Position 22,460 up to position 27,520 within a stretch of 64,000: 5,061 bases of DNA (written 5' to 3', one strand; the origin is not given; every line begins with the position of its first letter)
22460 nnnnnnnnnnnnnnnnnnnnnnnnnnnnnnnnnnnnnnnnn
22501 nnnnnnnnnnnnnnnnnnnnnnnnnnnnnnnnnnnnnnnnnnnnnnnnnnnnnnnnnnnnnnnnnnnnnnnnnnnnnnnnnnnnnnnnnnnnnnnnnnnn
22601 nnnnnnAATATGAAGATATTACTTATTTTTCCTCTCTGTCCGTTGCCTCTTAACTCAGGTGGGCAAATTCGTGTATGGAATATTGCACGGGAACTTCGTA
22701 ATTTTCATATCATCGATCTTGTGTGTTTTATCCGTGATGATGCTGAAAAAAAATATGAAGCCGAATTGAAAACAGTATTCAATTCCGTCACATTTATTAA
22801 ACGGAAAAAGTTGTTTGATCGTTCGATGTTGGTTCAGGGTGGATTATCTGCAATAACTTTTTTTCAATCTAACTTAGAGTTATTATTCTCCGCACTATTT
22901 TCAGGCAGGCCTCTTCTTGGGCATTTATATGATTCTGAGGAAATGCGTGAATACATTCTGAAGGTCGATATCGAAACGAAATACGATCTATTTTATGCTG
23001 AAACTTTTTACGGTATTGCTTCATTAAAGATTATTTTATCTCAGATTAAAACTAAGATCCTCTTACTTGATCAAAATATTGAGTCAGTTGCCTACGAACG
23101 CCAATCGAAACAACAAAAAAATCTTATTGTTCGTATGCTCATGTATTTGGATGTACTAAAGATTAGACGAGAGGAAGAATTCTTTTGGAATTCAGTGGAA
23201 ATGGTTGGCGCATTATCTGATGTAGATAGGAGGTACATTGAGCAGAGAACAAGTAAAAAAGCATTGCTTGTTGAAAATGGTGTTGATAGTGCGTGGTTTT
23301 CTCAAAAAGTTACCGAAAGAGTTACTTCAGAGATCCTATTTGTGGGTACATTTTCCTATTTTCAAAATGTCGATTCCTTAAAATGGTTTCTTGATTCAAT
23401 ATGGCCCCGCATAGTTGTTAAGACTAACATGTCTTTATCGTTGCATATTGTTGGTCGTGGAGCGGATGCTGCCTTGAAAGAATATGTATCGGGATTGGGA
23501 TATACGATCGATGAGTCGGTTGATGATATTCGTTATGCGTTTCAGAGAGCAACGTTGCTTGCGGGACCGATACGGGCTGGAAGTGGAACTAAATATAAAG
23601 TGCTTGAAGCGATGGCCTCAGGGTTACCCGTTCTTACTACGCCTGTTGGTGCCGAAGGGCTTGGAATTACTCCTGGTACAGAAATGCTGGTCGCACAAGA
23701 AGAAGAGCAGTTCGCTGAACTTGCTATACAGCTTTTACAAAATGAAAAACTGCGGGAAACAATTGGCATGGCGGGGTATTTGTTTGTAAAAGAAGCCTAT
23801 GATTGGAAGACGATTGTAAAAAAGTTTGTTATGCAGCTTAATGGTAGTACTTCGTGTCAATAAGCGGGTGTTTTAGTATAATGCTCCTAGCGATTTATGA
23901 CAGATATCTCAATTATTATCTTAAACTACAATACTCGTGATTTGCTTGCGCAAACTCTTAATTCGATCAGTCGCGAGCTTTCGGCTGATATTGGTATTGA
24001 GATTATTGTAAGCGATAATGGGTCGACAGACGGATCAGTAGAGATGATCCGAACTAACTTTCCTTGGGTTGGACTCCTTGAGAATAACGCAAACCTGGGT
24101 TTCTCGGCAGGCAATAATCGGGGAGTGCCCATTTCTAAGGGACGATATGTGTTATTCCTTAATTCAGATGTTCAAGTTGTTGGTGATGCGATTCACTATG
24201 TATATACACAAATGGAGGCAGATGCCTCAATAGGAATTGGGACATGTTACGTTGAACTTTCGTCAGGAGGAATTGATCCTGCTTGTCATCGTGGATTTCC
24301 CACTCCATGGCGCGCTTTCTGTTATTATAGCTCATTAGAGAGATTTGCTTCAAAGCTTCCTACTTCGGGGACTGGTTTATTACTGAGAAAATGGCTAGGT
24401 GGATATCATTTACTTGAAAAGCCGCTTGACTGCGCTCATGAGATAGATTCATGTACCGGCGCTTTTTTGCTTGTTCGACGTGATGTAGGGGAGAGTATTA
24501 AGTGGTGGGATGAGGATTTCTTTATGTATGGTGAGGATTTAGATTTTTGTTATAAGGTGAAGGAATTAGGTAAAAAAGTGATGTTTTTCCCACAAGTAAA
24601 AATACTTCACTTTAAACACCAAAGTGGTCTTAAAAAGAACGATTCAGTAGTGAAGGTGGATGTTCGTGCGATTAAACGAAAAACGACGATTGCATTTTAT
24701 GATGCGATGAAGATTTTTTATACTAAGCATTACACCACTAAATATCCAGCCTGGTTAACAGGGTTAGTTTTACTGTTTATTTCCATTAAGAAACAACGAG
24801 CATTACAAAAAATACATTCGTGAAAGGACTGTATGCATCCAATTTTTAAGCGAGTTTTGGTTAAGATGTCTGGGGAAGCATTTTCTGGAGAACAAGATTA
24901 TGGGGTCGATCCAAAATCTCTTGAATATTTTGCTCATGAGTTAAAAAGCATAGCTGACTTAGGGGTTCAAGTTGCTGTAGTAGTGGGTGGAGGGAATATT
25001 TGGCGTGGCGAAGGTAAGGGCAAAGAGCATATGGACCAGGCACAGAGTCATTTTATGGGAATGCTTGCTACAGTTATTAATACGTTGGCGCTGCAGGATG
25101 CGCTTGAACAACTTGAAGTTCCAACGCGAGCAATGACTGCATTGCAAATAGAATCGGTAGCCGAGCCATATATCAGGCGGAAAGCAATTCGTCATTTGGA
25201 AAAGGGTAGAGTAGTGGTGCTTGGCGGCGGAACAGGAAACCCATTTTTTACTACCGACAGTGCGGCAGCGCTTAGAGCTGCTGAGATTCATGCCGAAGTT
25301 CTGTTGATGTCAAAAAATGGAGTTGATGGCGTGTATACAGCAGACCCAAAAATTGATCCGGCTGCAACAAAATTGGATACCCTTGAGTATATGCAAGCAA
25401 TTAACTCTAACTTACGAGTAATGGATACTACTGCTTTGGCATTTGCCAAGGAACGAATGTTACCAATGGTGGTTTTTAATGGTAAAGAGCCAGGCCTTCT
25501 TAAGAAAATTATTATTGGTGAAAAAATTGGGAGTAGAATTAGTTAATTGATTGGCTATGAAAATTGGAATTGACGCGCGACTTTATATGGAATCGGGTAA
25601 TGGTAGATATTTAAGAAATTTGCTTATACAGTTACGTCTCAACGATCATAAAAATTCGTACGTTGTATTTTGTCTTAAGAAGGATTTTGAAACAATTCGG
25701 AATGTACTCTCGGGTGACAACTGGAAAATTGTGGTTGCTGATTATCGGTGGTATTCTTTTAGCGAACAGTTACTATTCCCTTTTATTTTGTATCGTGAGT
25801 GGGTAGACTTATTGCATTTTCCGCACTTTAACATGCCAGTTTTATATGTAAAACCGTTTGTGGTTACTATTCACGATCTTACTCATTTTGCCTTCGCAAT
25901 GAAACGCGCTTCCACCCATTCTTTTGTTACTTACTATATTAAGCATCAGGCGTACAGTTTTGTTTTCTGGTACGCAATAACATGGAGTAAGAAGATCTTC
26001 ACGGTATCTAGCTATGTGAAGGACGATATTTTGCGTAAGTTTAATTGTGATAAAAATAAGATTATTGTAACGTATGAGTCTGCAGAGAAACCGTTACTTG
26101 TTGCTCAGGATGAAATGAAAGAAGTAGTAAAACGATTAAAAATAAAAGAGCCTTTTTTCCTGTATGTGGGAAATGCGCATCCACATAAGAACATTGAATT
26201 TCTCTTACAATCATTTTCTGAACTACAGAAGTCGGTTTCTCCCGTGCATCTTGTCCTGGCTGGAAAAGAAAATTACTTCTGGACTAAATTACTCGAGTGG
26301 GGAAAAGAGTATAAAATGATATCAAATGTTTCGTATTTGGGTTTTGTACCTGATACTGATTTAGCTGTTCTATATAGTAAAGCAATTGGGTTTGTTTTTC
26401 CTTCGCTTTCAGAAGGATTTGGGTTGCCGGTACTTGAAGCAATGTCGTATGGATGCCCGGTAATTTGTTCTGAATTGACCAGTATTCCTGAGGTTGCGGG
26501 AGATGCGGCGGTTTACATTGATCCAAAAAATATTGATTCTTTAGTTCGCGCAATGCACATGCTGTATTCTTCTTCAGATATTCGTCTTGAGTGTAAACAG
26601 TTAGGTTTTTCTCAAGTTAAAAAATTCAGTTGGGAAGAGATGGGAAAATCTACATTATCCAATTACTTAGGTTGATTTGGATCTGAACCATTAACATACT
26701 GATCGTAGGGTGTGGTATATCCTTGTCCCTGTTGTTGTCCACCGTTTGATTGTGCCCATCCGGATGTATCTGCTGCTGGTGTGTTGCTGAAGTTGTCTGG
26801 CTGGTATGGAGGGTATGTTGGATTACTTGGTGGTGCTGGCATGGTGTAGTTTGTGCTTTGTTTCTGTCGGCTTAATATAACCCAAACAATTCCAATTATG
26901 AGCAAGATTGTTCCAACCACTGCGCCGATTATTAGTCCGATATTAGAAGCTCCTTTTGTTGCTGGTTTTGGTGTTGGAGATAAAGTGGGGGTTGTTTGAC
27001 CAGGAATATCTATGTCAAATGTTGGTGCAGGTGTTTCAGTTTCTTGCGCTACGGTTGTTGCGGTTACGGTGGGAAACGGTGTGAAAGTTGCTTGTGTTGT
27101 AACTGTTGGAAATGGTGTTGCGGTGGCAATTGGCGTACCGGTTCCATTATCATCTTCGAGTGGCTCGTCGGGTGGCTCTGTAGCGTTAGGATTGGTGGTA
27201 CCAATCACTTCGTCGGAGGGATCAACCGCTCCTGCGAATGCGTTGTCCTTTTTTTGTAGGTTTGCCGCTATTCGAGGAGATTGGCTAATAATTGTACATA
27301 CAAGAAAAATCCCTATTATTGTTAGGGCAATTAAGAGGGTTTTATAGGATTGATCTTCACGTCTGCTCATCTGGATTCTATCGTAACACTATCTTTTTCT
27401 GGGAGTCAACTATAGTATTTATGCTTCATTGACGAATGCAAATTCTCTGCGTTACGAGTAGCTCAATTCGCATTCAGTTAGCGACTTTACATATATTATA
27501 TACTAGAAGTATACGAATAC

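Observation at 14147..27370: Candidate protein or surface-polymer O-glycosylation locus: Wzy_C/PglL-like ligase, two GT-C mannosyltransferase-like proteins, seven GT2/GT4 enzymes, an acetyltransferase, and an adjacent Thr/Pro-rich mucin-like membrane protein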

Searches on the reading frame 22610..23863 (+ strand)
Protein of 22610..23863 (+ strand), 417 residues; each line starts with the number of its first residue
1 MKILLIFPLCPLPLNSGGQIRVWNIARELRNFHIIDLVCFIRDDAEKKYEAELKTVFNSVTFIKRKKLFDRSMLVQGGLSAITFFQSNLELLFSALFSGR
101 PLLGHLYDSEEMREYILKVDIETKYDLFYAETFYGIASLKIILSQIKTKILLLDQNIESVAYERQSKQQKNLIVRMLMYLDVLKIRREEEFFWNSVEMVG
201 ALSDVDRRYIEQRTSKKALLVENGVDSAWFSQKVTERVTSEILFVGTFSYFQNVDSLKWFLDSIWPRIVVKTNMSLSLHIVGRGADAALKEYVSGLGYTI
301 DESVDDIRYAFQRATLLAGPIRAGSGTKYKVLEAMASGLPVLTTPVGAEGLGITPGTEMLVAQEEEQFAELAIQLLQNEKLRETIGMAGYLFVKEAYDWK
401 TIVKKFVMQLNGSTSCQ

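Call 3: search_protein_families(library=pfam, proteins=[window:22610-23863:+], max_evalue=0.01)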
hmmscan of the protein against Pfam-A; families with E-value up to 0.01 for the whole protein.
window:22610-23863:+ (417 aa): 3 families
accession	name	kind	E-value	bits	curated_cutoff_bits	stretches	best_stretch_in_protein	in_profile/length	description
PF13692.12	Glyco_trans_1_4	-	1.8e-22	80.5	27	1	241-378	3-142/142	Glycosyl transferases group 1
PF13524.12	Glyco_trans_1_2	-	2.9e-10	40.7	25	1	321-406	54-142/144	Glycosyl transferase-like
PF00534.26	Glycos_transf_1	-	1.2e-08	35.1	26.4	1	241-390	17-170/172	Glycosyl transferases group 1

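Call 8: search_protein_families(library=ncbifam, proteins=[window:22610-23863:+], max_evalue=0.01)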
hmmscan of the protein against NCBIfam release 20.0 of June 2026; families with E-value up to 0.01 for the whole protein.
window:22610-23863:+ (417 aa): 12 families
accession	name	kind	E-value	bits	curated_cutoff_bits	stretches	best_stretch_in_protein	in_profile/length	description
TIGR03087.1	stp1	hypoth_equivalog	3.2e-45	155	316.65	1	9-406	7-390/397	TIGR03087 family PEP-CTERM/XrtA system glycosyltransferase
TIGR03088.1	stp2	hypoth_equivalog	2.6e-10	39.9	409.05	1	215-406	159-366/374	TIGR03088 family PEP-CTERM/XrtA system glycosyltransferase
NF041010.1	glycosy_Agl16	equivalog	4e-08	32.5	575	1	194-406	132-344/352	glycosylation protein Agl16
NF038229.1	Glyco4_Geo_Pelo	equivalog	1.2e-06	27.8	400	1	330-399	253-322/338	GPMC system family 4 glycosyltransferase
NF053787.1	GlcN_PG_synth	equivalog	1.8e-05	23.7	480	1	331-409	278-355/361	N-acetylglucosaminyl phosphatidylglycerol synthase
TIGR04063.1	stp3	hypoth_equivalog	3.8e-05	22.7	442.05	1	327-406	307-388/397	TIGR04063 family PEP-CTERM/XrtA system glycosyltransferase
TIGR03999.1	thiol_BshA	equivalog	0.0002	20.4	273.7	1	331-406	289-366/375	N-acetyl-alpha-D-glucosaminyl L-malate synthase BshA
TIGR02149.1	glgA_Coryne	subfamily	0.00051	19.3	302.4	1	332-407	301-384/391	glycogen synthase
NF041876.1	EPS_EpsE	equivalog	0.00065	19.1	400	1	305-399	287-382/389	exopolysaccharide biosynthesis GT4 family glycosyltransferase EpsE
TIGR03449.1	mycothiol_MshA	equivalog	0.0016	17.4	462.5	1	311-405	301-395/406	D-inositol-3-phosphate glycosyltransferase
TIGR04047.1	MSMEG_0565_glyc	hypoth_equivalog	0.0017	17.5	259.85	0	330-403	292-364/373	MSMEG_0565 family glycosyltransferase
NF038255.1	exopoly_VpsD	equivalog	0.0018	17.2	300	0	207-287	168-246/381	VpsD family glycosyltransferase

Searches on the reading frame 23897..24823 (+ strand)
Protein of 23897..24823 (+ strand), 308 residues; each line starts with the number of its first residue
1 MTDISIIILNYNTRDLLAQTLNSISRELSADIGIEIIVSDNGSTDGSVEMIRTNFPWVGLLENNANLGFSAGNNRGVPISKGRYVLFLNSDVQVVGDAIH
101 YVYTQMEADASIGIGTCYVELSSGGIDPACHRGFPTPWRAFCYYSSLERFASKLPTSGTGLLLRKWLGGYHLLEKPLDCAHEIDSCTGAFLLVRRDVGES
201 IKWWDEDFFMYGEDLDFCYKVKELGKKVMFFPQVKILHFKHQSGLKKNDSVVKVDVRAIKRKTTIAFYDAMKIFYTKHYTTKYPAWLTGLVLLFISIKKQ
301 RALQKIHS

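Call 3: search_protein_families(library=pfam, proteins=[window:23897-24823:+], max_evalue=0.01)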
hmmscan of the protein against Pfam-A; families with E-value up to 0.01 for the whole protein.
window:23897-24823:+ (308 aa): 5 families
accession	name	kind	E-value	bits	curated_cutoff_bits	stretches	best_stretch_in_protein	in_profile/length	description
PF00535.33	Glycos_transf_2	-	5.7e-20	72.3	23.3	1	5-136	1-132/168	Glycosyl transferase family 2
PF13641.12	Glyco_tranf_2_3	-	3.2e-10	40.8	27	1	4-242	3-215/230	Glycosyltransferase like family 2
PF13632.12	Glyco_trans_2_3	-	4.5e-06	27.1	27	1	187-244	73-128/198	Glycosyl transferase family group 2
PF13712.12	Glyco_tranf_2_5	-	7.4e-05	23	27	0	181-247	133-195/210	Glycosyltransferase like family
PF10111.15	Glyco_tranf_2_2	-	0.0082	16.1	27.3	0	17-98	15-98/276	Glycosyltransferase like family 2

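Call 8: search_protein_families(library=ncbifam, proteins=[window:23897-24823:+], max_evalue=0.01)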
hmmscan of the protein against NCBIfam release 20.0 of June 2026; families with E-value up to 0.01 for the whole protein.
window:23897-24823:+ (308 aa): 16 families
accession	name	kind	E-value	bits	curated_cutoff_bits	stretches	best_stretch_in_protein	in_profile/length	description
NF041875.1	EPS_EpsD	equivalog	5.2e-15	55.7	370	1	4-103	1-101/325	exopolysaccharide biosynthesis glycosyltransferase EpsD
NF007482.0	PRK10073.1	equivalog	9.8e-14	51.1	423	1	3-118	7-121/334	glycosyltransferase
TIGR03965.1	mycofact_glyco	equivalog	1.2e-11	44.2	280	2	2-94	74-167/467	mycofactocin biosynthesis glycosyltransferase MftF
TIGR03111.1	glyc2_xrt_Gpos1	hypoth_equivalog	5.6e-11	41.9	363.95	1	3-117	50-167/439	TIGR03111 family XrtG-associated glycosyltransferase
TIGR03937.1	PgaC_IcaA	equivalog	2.6e-10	39.8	422.3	1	3-115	46-159/407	poly-beta-1,6-N-acetyl-D-glucosamine synthase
TIGR04283.1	glyco_like_mftF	equivalog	4.1e-09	36.4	182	1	4-109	1-100/221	TIGR04283 family arsenosugar biosynthesis glycosyltransferase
NF050050.1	ProtGlycPglI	equivalog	5.2e-09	35.9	500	1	2-120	2-122/306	GalNAc(5)-diNAcBac-PP-undecaprenol beta-1,3-glucosyltransferase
TIGR04009.1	wcaE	equivalog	1.8e-07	30.7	369.2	1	4-123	3-125/248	colanic acid biosynthesis glycosyltransferase WcaE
NF047683.1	TeichurnBiosyTuaG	equivalog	1e-06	28.6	400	1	3-101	7-106/252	teichuronic acid biosynthesis protein TuaG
NF038302.1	EPS_HpsE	equivalog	2.6e-06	26.6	300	1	3-103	2-108/307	hormogonium polysaccharide biosynthesis glycosyltransferase HpsE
NF038299.1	EPS_HpsN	equivalog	2.4e-05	23.4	425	0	185-247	164-229/317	hormogonium polysaccharide biosynthesis glycosyltransferase HpsN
TIGR01556.1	rhamnosyltran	subfamily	3.4e-05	23.2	200.55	0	192-239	154-201/281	rhamnosyltransferase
TIGR04195.1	S_glycosyl_SunS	equivalog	4.1e-05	22.6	350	1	4-92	59-142/421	SunS family peptide S-glycosyltransferase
NF050819.1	PolSacchBiosHfsG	equivalog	0.00026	20.3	500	0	15-116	23-128/302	polysaccharide biosynthesis protein HfsG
NF053739.1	GlytfEpsEBac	equivalog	0.00027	20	450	1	4-87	3-88/265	glycosyltransferase EpsE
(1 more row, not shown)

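Call 48: search_solved_structures(query=window:23897-24823:+, max_evalue=0.001)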
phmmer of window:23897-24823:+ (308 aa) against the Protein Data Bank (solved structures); distinct sequences matched with E-value up to 0.001: 9.
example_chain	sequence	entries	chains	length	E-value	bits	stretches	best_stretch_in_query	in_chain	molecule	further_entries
2z87_A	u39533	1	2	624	6e-09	38.6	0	4-113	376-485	Chondroitin synthase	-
2z86_A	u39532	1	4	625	6.1e-09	38.6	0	4-113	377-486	Chondroitin synthase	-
5hea_A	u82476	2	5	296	1e-05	28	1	4-117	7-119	Putative glycosyltransferase (GalT1)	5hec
6p61_A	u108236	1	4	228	4e-05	26.1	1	4-105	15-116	Glycosyltransferase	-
6h1j_A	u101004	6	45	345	0.0001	24.7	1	2-119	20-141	Probable ss-1,3-N-acetylglucosaminyltransferase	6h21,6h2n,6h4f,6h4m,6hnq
3bcv_A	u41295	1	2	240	0.00026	23.4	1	3-108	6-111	Putative glycosyltransferase protein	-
8vh7_A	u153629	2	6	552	0.00039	22.8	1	4-92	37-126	Heparosan synthase B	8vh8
8viw_A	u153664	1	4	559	0.0004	22.8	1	4-92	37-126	Heparosan synthase B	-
9jma_A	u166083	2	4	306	0.00061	22.2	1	4-91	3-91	GalNAc(5)-diNAcBac-PP-undecaprenol beta-1,3-glucosyltransferase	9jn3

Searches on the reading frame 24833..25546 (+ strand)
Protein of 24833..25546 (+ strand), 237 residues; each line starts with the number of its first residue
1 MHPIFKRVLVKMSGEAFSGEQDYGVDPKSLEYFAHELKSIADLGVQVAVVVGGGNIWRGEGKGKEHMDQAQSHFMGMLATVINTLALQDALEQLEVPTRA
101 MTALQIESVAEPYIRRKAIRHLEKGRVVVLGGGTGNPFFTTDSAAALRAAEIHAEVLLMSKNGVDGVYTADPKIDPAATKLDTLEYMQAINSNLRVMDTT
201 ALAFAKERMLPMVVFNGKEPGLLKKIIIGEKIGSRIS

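Call 3: search_protein_families(library=pfam, proteins=[window:24833-25546:+], max_evalue=0.01)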
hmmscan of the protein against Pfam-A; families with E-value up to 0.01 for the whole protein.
window:24833-25546:+ (237 aa): 1 family
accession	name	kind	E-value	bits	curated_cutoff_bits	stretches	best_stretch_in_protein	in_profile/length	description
PF00696.33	AA_kinase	-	3.9e-32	112.3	24.9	1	6-216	1-234/234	Amino acid kinase family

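Call 8: search_protein_families(library=ncbifam, proteins=[window:24833-25546:+], max_evalue=0.01)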
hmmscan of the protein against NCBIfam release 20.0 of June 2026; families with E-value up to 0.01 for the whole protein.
window:24833-25546:+ (237 aa): 22 families
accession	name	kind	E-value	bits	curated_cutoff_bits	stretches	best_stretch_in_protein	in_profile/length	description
TIGR02075.1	pyrH_bact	equivalog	3.9e-90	301.5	243.9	1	6-236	2-232/233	UMP kinase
TIGR02076.1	pyrH_arch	equivalog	4.3e-23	82.1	158.05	1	9-236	2-221/222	UMP kinase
TIGR00657.1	asp_kinases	subfamily_domain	2.4e-08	33.5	208.7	1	123-220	182-275/442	aspartate kinase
TIGR00656.1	asp_kin_monofn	equivalog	1.8e-07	30.5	402.25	1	124-221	149-242/407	aspartate kinase, monofunctional class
NF004938.0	PRK06291.1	equivalog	6.2e-07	28.4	528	1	122-221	200-295/468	aspartate kinase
NF005155.0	PRK06635.1-4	equivalog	1e-06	28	346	1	123-214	126-228/407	aspartate kinase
NF005154.0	PRK06635.1-2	equivalog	1.1e-06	28.3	376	1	142-214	155-229/407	aspartate kinase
NF006959.0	PRK09436.1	equivalog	2.6e-06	25.8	726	1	121-191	193-256/819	bifunctional aspartate kinase/homoserine dehydrogenase I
NF005153.0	PRK06635.1-1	equivalog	3.3e-06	26.4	585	1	74-213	95-228/421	aspartate kinase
NF006068.0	PRK08210.1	equivalog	1.1e-05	24.8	474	1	123-215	146-234/405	aspartate kinase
NF006459.0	PRK08841.1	equivalog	2.3e-05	23.6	535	1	125-216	145-232/395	aspartate kinase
NF006515.0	PRK08961.1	equivalog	2.8e-05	22.3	802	1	118-227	198-303/861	bifunctional aspartate kinase/diaminopimelate decarboxylase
TIGR02078.1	AspKin_pair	subfamily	4.2e-05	23.1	242.4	1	142-214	186-256/327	putative Pyrococcus aspartate kinase subunit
NF006234.1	PRK08373.1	subfamily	7e-05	22.2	237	1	142-211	189-259/338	aspartate kinase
NF006570.0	PRK09084.1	equivalog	8e-05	21.9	455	1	122-220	189-283/452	lysine-sensitive aspartokinase 3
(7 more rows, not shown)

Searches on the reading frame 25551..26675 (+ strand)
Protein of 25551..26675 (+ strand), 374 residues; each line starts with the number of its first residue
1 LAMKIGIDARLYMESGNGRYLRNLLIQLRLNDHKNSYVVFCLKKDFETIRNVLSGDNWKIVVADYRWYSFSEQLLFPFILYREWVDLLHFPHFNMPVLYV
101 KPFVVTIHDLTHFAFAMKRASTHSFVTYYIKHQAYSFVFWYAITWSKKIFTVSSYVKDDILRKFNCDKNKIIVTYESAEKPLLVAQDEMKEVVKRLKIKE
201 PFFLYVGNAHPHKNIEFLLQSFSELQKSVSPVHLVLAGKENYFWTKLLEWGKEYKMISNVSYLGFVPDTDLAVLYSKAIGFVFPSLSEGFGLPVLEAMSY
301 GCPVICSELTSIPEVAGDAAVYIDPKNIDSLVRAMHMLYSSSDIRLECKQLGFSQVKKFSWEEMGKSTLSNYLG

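Call 4: search_protein_families(library=pfam, proteins=[window:25551-26675:+], max_evalue=0.01)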
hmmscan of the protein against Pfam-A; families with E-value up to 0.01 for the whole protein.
window:25551-26675:+ (374 aa): 5 families
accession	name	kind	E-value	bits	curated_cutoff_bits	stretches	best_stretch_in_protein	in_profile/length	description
PF00534.26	Glycos_transf_1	-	3.4e-32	111.8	26.4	1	196-349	11-166/172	Glycosyl transferases group 1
PF13692.12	Glyco_trans_1_4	-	3.8e-27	95.7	27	1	201-340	2-141/142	Glycosyl transferases group 1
PF13439.12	Glyco_transf_4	-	5.6e-10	40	28.5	1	16-175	3-163/170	Glycosyltransferase Family 4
PF20706.3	GT4-conflict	-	1.3e-06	28.2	26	1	197-308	194-312/385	Family 4 Glycosyltransferase in conflict systems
PF13524.12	Glyco_trans_1_2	-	0.00068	20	25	1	229-337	15-110/144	Glycosyl transferase-like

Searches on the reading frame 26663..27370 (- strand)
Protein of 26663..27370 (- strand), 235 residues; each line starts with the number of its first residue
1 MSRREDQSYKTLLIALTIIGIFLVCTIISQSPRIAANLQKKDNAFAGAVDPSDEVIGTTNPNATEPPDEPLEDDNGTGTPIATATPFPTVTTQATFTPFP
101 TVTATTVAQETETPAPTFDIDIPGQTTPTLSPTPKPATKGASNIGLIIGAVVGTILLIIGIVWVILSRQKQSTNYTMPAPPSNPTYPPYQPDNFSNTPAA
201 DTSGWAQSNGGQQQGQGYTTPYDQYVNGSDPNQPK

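Call 4: search_protein_families(library=pfam, proteins=[window:26663-27370:-], max_evalue=0.01)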
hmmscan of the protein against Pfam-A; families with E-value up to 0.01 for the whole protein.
window:26663-27370:- (235 aa): 2 families
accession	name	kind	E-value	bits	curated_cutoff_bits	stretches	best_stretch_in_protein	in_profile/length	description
PF20087.4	DUF6479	-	0.0018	19.1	25.4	0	139-192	16-66/120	Family of unknown function (DUF6479)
PF13273.12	DUF4064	-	0.0093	16.6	32.1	0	147-173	10-36/102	Protein of unknown function (DUF4064)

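Call 13: find_encoding_contigs(protein=window:26663-27370:-, flank=10000, max_places=6)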
Protein window:26663-27370:- (235 aa): no gene with exactly this product is on record in the collection.

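Call 66: find_homologous_proteins(query=window:26663-27370:-, max_evalue=0.01)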
Query window:26663-27370:- (235 aa): 5 proteins with E <= 0.01 among 2615 candidates.
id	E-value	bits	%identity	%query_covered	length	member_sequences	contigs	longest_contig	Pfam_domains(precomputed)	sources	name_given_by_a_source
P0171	1.2e-148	511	100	100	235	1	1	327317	-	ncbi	-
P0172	1.0e-90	321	69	99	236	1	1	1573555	-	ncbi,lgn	-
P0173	7.2e-86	305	69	90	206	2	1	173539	-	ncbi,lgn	-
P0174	1.2e-79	285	62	100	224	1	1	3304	-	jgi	jgi:hypothetical protein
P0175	1.7e-63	232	54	100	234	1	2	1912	-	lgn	-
